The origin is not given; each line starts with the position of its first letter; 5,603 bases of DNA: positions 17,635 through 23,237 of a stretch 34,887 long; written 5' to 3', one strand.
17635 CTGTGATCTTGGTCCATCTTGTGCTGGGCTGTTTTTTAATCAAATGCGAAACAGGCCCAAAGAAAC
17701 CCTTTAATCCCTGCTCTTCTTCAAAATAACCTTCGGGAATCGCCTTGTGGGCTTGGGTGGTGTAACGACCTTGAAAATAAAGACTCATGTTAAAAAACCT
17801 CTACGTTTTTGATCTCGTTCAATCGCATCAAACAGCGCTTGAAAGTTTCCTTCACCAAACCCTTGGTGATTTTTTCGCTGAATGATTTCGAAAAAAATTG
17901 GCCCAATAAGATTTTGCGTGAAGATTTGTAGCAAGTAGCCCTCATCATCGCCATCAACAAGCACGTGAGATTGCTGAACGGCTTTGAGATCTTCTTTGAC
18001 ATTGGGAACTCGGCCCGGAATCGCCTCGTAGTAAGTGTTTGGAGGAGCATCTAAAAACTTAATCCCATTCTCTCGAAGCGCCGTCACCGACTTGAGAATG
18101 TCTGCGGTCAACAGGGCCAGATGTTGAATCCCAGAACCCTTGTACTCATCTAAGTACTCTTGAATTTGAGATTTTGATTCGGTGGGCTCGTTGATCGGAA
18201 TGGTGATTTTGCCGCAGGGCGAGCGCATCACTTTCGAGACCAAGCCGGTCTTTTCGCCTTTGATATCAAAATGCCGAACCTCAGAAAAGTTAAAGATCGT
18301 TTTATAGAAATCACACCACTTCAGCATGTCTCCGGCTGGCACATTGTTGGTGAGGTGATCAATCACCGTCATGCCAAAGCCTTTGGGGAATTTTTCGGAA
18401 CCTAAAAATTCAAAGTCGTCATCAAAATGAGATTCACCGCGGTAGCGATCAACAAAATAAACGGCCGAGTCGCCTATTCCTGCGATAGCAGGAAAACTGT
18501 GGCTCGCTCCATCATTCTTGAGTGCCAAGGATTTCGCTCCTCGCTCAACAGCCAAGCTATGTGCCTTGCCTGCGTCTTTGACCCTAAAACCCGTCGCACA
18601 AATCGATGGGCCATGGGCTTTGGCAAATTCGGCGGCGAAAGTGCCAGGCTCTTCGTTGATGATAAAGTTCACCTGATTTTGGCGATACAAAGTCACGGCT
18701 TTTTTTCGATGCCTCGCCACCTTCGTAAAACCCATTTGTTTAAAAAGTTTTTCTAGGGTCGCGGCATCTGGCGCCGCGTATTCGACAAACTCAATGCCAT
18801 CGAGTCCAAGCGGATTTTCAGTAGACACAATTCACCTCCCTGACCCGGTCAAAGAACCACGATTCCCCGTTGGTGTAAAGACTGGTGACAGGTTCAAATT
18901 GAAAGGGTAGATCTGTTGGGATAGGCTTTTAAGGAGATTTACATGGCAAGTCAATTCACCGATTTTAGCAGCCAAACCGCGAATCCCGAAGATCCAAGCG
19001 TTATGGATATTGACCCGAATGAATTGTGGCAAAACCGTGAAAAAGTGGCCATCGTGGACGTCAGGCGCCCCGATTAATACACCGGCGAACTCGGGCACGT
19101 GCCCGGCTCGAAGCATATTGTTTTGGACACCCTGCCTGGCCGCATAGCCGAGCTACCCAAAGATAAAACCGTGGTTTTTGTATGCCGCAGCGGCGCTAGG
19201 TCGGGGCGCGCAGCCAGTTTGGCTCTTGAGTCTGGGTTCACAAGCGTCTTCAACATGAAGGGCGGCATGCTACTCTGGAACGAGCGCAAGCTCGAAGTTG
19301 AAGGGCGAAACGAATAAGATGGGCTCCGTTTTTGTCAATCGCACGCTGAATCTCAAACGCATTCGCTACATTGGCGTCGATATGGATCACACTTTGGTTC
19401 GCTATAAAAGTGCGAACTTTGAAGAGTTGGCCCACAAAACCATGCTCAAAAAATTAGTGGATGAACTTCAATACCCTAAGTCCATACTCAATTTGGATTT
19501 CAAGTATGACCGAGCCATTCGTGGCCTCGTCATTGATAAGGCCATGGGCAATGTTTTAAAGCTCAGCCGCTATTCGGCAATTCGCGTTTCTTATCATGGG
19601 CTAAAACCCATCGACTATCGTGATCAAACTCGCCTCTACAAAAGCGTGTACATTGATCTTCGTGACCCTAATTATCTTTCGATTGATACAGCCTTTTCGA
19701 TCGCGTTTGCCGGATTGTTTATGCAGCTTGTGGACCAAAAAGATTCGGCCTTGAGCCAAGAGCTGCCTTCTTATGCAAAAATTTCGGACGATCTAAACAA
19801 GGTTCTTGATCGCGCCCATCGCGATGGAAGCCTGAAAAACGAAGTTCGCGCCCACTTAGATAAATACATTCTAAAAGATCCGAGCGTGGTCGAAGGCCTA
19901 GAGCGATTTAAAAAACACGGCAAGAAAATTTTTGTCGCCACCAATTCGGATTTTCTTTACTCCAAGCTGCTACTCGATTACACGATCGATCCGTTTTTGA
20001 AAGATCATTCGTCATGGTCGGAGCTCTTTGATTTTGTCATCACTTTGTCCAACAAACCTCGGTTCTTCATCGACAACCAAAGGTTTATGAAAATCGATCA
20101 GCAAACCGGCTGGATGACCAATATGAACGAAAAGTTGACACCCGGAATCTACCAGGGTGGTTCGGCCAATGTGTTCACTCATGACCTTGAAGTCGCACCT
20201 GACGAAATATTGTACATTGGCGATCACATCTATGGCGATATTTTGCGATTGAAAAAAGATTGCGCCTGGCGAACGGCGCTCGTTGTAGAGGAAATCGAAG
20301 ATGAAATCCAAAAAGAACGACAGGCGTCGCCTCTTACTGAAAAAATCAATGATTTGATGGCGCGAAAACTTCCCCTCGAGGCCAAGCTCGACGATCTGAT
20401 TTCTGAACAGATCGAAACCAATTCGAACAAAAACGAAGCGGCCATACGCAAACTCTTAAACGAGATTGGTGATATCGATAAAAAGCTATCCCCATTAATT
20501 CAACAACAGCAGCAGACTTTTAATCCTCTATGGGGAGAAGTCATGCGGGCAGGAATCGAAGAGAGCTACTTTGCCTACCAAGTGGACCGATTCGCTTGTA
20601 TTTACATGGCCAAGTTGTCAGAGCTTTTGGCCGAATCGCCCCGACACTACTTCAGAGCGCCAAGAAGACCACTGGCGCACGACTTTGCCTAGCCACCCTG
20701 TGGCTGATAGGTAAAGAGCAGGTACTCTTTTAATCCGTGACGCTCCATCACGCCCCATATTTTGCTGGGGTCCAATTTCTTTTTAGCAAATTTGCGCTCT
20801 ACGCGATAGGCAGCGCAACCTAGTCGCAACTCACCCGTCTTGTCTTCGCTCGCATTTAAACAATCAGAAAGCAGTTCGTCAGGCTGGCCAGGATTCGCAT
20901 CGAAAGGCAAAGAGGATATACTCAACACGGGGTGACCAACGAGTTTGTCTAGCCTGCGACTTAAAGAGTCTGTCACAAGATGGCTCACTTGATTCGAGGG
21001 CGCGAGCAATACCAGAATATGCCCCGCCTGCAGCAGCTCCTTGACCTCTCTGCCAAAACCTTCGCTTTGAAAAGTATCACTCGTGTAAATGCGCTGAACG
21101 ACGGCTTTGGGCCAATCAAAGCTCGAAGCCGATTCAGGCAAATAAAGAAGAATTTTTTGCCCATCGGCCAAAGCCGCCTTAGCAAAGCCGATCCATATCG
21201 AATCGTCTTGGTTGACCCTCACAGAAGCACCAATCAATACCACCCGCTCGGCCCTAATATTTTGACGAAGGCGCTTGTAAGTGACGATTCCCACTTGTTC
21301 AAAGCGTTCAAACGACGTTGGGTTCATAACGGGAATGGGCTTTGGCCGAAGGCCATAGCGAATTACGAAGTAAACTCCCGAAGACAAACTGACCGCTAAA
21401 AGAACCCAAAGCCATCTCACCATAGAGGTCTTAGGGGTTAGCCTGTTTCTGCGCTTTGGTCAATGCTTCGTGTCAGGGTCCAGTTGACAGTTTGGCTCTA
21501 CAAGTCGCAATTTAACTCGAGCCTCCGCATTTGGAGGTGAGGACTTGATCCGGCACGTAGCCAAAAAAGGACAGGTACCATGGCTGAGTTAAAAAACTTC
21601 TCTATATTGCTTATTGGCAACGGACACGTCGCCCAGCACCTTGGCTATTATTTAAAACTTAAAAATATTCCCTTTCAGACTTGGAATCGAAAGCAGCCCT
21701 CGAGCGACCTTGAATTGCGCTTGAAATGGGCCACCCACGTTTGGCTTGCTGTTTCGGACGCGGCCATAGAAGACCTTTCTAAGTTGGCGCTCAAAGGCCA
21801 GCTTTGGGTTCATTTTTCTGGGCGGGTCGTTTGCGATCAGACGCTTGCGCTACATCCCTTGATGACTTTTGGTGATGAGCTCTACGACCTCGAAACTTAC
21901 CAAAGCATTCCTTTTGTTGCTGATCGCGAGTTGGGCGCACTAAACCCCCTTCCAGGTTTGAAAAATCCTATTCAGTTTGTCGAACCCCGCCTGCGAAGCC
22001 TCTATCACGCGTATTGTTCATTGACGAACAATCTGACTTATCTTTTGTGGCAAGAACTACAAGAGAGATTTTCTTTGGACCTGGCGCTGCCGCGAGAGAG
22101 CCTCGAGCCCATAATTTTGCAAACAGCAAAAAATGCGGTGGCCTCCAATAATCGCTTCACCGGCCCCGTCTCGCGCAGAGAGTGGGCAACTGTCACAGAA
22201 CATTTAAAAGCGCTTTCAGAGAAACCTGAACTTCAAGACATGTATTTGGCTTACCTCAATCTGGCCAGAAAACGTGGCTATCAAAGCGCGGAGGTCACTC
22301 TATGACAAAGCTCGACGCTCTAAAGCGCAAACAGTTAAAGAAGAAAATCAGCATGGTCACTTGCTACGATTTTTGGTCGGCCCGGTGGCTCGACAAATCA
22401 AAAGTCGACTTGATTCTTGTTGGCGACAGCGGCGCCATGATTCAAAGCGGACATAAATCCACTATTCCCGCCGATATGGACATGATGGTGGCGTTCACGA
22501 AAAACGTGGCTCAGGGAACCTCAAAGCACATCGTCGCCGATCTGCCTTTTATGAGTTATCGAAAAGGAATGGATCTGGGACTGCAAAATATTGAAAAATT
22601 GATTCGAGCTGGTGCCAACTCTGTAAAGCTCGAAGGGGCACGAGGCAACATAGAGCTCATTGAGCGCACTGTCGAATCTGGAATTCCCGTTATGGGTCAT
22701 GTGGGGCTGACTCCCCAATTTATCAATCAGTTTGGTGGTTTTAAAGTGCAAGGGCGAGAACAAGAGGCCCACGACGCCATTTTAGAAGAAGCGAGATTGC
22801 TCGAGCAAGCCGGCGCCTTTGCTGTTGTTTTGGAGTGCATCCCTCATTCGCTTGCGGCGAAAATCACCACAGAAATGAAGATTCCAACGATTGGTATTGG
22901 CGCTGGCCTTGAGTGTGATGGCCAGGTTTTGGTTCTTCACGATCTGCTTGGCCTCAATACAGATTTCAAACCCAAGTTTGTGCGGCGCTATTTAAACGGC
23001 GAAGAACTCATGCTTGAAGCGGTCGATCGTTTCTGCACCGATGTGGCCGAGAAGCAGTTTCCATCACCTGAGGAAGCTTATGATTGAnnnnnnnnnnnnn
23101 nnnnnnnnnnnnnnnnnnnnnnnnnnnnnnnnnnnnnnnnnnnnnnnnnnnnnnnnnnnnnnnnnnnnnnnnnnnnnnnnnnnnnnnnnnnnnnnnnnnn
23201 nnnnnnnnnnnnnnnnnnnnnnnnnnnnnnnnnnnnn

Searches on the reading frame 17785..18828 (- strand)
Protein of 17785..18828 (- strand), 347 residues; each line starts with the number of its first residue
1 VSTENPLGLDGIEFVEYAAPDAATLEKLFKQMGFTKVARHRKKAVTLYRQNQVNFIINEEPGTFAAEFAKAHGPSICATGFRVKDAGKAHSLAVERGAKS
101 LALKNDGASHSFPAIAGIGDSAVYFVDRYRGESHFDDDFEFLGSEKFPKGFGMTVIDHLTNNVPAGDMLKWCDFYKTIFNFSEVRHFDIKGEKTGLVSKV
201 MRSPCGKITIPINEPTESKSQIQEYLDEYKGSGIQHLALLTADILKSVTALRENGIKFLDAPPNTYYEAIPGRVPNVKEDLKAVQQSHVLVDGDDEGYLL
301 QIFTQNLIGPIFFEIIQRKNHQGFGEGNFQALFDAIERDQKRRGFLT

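Call 4: search_protein_families(library=pfam, proteins=[window:17785-18828:-], max_evalue=0.01)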
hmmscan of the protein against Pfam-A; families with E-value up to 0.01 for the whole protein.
window:17785-18828:- (347 aa): 3 families
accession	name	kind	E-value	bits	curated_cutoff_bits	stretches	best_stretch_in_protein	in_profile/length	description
PF14696.12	Glyoxalase_5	-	3.9e-55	186.3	27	1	4-140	2-139/139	Hydroxyphenylpyruvate dioxygenase, HPPD, N-terminal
PF00903.31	Glyoxalase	-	2.6e-16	60.5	20.6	1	156-269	2-106/121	Glyoxalase/Bleomycin resistance protein/Dioxygenase superfamily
PF13669.12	Glyoxalase_4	-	3.5e-12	47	27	1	172-265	14-100/109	Glyoxalase/Bleomycin resistance protein/Dioxygenase superfamily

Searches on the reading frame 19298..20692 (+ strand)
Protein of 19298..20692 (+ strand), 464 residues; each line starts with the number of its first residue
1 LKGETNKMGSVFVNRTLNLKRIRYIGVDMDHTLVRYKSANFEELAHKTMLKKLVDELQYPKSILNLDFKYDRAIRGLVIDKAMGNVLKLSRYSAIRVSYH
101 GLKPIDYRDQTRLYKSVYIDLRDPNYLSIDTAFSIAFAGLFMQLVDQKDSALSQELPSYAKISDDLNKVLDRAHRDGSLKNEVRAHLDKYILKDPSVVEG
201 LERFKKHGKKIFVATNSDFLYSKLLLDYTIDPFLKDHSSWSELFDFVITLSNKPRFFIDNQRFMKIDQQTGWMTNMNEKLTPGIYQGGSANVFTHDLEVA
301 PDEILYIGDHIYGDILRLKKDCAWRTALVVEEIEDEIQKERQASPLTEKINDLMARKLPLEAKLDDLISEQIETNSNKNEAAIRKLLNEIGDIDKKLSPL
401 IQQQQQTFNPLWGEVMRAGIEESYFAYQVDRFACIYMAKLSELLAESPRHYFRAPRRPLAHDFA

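Call 46: search_protein_families(library=pfam, proteins=[window:19298-20692:+], max_evalue=0.001)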
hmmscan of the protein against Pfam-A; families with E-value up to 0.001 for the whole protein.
window:19298-20692:+ (464 aa): 1 family
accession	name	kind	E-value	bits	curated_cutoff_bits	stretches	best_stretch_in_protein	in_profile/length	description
PF05761.20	5_nucleotid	-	4.3e-141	471.4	28.5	1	11-463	1-459/460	5' nucleotidase family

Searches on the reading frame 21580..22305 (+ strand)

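Call 46: search_protein_families(library=pfam, proteins=[window:21580-22305:+], max_evalue=0.001)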
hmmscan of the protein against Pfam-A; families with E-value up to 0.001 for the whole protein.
window:21580-22305:+ (241 aa): 1 family
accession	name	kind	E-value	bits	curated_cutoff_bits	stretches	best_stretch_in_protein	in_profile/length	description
PF10728.14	DUF2520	-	1.5e-12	47.8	25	1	127-223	22-119/125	Domain of unknown function (DUF2520)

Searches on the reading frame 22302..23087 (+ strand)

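Call 64: search_protein_families(library=pfam, proteins=[window:22302-23087:+], max_evalue=0.001)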
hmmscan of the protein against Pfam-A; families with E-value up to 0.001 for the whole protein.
window:22302-23087:+ (261 aa): 2 families
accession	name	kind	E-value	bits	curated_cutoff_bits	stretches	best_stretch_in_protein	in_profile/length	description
PF02548.21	Pantoate_transf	-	1.7e-99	332.9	28.7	1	7-255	8-258/259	Ketopantoate hydroxymethyltransferase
PF13714.12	PEP_mutase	-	4.6e-07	30.1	31.5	1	13-114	5-108/240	Phosphoenolpyruvate phosphomutase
